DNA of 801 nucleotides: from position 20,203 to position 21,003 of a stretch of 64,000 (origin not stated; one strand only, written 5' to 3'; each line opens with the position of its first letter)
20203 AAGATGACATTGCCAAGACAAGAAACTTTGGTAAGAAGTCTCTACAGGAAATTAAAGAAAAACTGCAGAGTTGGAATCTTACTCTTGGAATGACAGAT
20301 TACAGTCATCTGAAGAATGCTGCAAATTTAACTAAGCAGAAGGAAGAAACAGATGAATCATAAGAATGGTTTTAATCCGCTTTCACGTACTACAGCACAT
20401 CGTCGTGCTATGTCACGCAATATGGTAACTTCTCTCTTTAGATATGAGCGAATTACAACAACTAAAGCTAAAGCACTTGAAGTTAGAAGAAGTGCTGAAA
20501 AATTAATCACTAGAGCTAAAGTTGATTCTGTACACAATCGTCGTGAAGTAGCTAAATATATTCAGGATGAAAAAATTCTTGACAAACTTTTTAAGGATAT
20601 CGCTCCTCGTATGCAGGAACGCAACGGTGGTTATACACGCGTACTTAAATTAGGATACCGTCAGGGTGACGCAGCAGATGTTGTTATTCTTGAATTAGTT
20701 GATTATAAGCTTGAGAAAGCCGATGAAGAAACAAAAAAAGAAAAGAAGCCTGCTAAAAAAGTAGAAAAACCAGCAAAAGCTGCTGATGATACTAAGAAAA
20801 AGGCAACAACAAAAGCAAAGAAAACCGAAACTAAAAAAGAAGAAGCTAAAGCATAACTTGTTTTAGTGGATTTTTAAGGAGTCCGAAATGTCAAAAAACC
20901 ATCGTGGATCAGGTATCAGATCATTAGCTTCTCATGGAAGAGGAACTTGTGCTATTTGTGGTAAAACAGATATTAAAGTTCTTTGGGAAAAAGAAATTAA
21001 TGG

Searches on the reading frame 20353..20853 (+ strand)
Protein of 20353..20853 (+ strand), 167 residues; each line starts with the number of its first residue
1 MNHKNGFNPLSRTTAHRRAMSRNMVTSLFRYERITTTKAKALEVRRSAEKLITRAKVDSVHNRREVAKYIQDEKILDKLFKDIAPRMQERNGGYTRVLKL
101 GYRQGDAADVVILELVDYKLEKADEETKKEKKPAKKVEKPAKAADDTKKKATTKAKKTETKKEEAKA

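Call 75: search_protein_families(library=pfam, proteins=[window:20353-20853:+], max_evalue=0.001)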
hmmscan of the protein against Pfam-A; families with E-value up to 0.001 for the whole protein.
window:20353-20853:+ (167 aa): 1 family
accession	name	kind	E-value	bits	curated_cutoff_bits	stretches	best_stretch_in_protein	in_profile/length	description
PF01196.24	Ribosomal_L17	-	8.6e-38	129.6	27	1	20-116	1-97/97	Ribosomal protein L17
